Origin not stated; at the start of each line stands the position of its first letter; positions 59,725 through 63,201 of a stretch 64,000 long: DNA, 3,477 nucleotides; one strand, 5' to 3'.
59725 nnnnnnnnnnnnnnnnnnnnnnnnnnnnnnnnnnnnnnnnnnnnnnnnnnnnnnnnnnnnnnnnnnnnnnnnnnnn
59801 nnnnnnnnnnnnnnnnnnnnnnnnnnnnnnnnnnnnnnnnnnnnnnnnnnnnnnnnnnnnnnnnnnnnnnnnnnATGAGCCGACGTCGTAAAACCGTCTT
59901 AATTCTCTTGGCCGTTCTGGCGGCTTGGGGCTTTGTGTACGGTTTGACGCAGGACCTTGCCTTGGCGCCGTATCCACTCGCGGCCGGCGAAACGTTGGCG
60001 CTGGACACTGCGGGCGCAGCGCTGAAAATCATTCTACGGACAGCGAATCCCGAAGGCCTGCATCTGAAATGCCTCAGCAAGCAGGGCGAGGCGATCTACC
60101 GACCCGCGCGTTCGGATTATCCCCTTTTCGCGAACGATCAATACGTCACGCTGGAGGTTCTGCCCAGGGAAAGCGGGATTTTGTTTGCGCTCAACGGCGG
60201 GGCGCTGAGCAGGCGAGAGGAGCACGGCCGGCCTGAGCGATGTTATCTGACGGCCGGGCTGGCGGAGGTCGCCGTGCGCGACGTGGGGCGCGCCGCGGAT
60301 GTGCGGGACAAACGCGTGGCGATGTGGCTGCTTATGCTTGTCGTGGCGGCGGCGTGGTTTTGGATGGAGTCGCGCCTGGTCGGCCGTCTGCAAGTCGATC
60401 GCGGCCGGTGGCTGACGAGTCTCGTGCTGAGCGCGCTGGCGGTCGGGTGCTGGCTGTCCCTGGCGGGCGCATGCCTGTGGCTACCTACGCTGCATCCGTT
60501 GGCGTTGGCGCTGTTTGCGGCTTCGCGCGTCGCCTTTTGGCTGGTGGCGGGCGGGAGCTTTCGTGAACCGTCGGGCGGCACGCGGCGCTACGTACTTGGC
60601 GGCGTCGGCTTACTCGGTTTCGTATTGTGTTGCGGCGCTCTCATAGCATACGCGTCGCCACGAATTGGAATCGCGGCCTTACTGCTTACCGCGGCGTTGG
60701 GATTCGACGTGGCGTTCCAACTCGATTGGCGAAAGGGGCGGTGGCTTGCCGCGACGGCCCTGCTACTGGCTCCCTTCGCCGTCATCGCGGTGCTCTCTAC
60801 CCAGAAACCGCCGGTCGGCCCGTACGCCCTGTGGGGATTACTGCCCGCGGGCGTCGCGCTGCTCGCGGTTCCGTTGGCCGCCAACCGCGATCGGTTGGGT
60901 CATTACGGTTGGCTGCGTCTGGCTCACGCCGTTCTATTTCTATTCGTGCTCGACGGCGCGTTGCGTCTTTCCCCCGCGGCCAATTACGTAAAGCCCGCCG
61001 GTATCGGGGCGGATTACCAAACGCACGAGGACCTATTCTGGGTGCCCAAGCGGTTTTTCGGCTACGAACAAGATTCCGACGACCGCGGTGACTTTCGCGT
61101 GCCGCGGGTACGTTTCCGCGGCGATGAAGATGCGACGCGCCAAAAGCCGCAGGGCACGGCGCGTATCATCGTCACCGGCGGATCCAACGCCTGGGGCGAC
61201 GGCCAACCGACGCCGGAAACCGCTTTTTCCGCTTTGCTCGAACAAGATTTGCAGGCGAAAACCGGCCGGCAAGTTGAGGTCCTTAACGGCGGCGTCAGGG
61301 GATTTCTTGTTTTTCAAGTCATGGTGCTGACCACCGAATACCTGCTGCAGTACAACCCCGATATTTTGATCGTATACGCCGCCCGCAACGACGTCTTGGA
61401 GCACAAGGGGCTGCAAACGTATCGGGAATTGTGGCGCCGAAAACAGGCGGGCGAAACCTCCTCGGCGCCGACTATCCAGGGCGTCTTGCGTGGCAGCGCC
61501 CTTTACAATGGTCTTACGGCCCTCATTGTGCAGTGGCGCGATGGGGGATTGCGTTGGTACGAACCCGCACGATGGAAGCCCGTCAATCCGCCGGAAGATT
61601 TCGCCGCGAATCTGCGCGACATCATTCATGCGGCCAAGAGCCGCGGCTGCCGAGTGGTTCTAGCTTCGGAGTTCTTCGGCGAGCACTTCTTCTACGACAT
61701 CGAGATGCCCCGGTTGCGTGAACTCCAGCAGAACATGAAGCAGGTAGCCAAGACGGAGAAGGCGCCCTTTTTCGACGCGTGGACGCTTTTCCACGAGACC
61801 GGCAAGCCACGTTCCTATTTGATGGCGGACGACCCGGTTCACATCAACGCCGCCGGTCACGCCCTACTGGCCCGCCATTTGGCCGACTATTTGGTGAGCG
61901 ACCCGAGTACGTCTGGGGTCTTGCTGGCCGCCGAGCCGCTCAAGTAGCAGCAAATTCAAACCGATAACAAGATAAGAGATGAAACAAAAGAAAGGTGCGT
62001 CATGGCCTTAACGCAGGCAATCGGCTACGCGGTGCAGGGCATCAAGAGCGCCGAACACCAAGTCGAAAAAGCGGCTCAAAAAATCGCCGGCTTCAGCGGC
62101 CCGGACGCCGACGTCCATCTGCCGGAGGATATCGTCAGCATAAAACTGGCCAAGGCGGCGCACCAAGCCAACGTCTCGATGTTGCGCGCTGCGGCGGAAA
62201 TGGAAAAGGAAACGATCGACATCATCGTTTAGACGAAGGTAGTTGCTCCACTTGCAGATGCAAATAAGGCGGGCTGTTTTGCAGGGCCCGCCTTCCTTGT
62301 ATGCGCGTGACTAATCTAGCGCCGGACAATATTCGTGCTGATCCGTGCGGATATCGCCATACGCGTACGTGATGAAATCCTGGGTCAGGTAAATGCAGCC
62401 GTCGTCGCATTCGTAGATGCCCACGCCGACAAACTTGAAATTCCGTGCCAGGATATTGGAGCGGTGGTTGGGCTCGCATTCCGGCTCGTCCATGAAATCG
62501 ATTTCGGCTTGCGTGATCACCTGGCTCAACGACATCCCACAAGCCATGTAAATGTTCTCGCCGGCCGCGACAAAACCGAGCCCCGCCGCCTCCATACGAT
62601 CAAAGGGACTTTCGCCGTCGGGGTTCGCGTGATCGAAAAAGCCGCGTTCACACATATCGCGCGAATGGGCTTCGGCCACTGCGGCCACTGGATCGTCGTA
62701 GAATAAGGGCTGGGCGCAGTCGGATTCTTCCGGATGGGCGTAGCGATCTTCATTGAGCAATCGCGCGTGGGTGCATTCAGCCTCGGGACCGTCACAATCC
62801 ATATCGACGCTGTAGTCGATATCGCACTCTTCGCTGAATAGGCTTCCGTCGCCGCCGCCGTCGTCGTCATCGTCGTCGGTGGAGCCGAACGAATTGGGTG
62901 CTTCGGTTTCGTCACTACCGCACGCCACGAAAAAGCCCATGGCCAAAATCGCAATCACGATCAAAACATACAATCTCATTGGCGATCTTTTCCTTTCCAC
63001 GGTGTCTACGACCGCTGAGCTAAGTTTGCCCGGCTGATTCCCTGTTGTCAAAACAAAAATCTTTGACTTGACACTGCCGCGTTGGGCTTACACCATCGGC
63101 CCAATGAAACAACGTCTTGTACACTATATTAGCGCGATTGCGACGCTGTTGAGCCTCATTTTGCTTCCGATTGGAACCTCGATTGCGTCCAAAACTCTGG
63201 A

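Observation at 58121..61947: Cysteine-less B12-rSAM homolog translationally coupled to a membrane SGNH hydrolase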

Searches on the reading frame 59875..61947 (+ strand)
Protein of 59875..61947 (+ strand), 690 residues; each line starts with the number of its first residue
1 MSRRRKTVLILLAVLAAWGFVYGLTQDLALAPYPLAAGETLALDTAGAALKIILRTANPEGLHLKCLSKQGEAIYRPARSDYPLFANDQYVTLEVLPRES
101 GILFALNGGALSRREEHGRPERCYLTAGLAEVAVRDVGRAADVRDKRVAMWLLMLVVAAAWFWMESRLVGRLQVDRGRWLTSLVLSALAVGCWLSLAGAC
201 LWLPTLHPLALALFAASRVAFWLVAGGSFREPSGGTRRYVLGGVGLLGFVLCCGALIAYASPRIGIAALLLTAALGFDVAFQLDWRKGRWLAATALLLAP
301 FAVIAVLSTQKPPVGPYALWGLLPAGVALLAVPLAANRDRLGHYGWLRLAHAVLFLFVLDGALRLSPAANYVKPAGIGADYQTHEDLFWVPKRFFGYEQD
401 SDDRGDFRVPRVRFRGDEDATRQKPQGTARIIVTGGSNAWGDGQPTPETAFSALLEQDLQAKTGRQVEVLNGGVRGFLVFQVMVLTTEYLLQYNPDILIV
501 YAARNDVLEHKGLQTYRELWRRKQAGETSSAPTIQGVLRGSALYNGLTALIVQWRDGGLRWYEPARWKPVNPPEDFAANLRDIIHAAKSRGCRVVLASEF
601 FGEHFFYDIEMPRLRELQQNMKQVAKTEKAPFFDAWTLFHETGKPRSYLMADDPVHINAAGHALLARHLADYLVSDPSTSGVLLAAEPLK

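Call 4: search_protein_families(library=pfam, proteins=[window:59875-61947:+], max_evalue=1)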
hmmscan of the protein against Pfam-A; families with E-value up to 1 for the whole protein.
window:59875-61947:+ (690 aa): 4 families
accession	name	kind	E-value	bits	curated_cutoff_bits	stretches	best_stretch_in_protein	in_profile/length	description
PF13472.12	Lipase_GDSL_2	-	7.3e-20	72.6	32.9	1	435-664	3-178/178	GDSL-like Lipase/Acylhydrolase family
PF00657.28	Lipase_GDSL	-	1.7e-05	25.6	23.6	1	613-669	151-208/208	GDSL-like Lipase/Acylhydrolase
PF25182.1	NonGDSL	-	2.8e-05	24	80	2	572-641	112-178/220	Non-GDSL lipase-like family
PF04311.20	DUF459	-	0.084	12.7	27.2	1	576-670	93-195/197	Protein of unknown function (DUF459)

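Call 7: search_protein_families(library=ncbifam, proteins=[window:59875-61947:+], max_evalue=1)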
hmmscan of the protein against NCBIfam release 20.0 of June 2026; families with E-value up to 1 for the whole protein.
window:59875-61947:+ (690 aa): 0 families

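Call 19: find_homologous_proteins(query=window:59875-61947:+, max_evalue=0.001)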
Query window:59875-61947:+ (690 aa): 1 proteins with E <= 0.001 among 8000 candidates.
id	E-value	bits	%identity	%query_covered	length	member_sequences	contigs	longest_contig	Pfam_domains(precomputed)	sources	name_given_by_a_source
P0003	0.0e+0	1569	100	100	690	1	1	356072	PF13472.13,PF00657.29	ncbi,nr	ncbi:MAG: SGNH/GDSL hydrolase family protein [Candidatus Lernaella stagnicola]|nr:SGNH/GDSL hydrolas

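Call 35: predict_structure(protein=window:59875-61947:+)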
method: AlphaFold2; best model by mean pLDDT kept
length: 690 residues; sequences in the alignment: 1
mean_pLDDT: 39.3   pTM: 0.27
mean pLDDT of the five models: 39.3, 36.3, 34.8, 33.4, 33.3
residues with pLDDT >= 90: 0; 70-90: 0; 50-70: 80; < 50: 610
segments of 3 or more residues with pLDDT < 50: 1-188, 199-205, 221-234, 236-240, 314-452, 461-464, 467-690
pLDDT, mean of each block of 10 residues (from residue 1): 42 47 43 40 44 39 28 28 29 27 32 33 35 38 42 47 41 43 47 50 48 50 45 46 56 55 54 53 50 53 50 46 46 43 43 41 35 29 30 30 29 30 39 36 41 50 49 39 40 41 36 41 42 30 31 34 30 36 43 35 29 36 36 29 27 29 38 35 25
secondary structure, 60 per line:
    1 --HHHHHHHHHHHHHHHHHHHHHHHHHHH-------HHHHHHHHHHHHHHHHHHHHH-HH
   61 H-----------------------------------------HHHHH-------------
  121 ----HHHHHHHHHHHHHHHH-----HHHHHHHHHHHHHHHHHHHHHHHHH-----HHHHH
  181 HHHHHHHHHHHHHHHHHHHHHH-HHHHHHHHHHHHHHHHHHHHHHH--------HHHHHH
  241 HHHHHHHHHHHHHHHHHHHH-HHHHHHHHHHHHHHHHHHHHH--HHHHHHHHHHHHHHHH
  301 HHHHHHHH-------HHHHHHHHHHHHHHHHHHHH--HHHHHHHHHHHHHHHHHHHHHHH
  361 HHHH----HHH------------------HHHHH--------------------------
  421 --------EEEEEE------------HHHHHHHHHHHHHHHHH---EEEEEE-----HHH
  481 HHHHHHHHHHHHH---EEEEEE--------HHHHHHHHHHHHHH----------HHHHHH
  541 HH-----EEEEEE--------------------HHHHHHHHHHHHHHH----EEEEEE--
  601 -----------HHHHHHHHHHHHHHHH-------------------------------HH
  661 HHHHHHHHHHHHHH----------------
elements in order (helices of 4 or more, strands of 3 or more residues): H3-29 H37-57 H103-107 H125-140 H146-170 H176-202 H204-226 H235-260 H262-282 H285-308 H316-335 H338-364 H390-394 E429-434 H447-463 E467-472 H478-493 E497-502 H511-524 H535-542 E548-553 H574-588 E593-598 H612-627 H659-674

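Call 40: find_related_loci(query=A4, collection=genome_contigs, flank=10000)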
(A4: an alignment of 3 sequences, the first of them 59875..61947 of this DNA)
Query A4 (690 aa) in genome_contigs; peptide patterns used: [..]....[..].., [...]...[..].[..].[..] (x = any residue, [..] = any of these).
65 stretches matched a pattern, but none encodes a relative of the query by tblastn (E <= 1e-3).

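Call 41: find_related_loci(query=A4, collection=metagenome_contigs, flank=10000)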
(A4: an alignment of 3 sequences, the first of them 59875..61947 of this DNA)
Query A4 (690 aa) in metagenome_contigs; peptide patterns used: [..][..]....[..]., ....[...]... (x = any residue, [..] = any of these).
161 stretches matched a pattern; 4 encode a relative of the query (tblastn E <= 1e-3); 4 distinct loci.
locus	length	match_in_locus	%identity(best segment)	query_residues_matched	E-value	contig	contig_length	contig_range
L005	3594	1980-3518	40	169-673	7e-94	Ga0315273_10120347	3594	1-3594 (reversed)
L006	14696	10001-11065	33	322-676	2e-56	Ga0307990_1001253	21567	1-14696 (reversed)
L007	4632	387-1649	29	265-666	3e-39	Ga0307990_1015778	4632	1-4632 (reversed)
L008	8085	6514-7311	24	404-666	5e-10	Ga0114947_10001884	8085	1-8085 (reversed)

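Call 50: search_protein_families(library=pfam, proteins=[L006:8852-10200:+, L005:1344-2600:+], max_evalue=10)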
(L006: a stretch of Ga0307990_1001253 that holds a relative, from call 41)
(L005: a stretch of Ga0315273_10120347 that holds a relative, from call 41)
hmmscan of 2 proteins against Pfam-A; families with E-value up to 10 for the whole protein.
L006:8852-10200:+ (449 aa): 0 families

L005:1344-2600:+ (419 aa): 0 families

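Call 72: search_solved_structures(query=A4, max_evalue=1, show_alignments=1)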
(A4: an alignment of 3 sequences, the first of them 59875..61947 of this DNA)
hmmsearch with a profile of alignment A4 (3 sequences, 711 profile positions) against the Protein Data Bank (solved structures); distinct sequences matched with E-value up to 1: 19.
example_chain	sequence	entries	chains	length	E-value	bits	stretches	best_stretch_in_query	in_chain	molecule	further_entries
3rjt_A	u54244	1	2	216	8.9e-07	30.6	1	604-698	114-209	Lipolytic protein G-D-S-L family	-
9otv_A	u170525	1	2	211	4.8e-05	24.9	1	459-505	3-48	Lysophospholipase L1-like esterase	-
5bn1_A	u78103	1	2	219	9.8e-05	23.8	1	604-698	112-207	Acetyl xylan esterase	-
4oap_A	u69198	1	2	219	9.9e-05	23.8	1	604-698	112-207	Acetyl xylan esterase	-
3w7v_A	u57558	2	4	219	0.0001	23.8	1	604-698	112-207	Acetyl xylan esterase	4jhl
4jko_A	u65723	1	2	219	0.0001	23.8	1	604-698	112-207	Acetyl xylan esterase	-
4oao_A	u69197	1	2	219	0.00012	23.6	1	604-698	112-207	Acetyl xylan esterase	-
7ddy_D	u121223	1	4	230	0.00015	23.3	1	477-538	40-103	G-D-S-L family lipolytic protein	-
1yzf_A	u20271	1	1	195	0.00035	22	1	459-550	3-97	lipase/acylhydrolase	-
4ppy_A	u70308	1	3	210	0.00089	20.7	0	501-542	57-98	Putative acylhydrolase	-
4jj4_A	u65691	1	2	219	0.0016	19.8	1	604-698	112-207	Acetyl xylan esterase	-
4jj6_A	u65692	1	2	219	0.0035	18.7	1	604-698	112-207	Acetyl xylan esterase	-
5jd3_A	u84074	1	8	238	0.0091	17.3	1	602-702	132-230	LAE5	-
1nkv_A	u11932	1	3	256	0.026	15.8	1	582-619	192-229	HYPOTHETICAL PROTEIN yjhP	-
7c23_A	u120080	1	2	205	0.058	14.7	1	476-536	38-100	Carboxylesterase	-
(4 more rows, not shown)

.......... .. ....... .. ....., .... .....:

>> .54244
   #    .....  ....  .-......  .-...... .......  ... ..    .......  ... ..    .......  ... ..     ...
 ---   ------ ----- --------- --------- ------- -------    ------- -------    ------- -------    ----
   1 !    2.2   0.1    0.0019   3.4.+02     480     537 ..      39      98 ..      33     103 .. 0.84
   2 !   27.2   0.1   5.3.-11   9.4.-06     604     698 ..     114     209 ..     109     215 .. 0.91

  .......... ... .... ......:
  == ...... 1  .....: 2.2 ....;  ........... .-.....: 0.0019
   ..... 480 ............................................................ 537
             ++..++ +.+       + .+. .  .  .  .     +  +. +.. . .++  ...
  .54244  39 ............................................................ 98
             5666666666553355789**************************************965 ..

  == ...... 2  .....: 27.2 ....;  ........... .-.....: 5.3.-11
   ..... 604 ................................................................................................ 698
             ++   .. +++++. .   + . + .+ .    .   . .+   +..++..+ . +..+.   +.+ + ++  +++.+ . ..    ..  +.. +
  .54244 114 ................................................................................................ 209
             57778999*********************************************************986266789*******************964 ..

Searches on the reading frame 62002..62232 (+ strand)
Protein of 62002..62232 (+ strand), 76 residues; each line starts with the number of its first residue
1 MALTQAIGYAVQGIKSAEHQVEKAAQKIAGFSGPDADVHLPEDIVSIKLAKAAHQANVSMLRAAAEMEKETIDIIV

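Call 89: search_protein_families(library=pfam, proteins=[window:62002-62232:+], max_evalue=0.1)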
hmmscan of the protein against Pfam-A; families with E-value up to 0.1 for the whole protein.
window:62002-62232:+ (76 aa): 0 families

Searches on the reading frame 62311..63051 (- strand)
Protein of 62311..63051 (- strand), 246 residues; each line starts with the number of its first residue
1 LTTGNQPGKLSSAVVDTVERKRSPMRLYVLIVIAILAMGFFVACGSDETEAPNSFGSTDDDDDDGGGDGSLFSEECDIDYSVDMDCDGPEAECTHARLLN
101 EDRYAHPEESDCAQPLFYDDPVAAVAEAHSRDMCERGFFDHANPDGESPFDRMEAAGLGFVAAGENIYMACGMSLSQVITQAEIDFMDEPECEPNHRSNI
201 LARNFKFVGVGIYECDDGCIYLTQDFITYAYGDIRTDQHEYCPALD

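Call 4: search_protein_families(library=pfam, proteins=[window:62311-63051:-], max_evalue=1)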
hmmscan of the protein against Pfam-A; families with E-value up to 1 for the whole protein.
window:62311-63051:- (246 aa): 1 family
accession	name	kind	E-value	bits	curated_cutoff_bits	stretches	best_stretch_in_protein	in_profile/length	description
PF00188.32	CAP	-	3.9e-14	53.9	21.1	1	98-226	3-117/117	Cysteine-rich secretory protein family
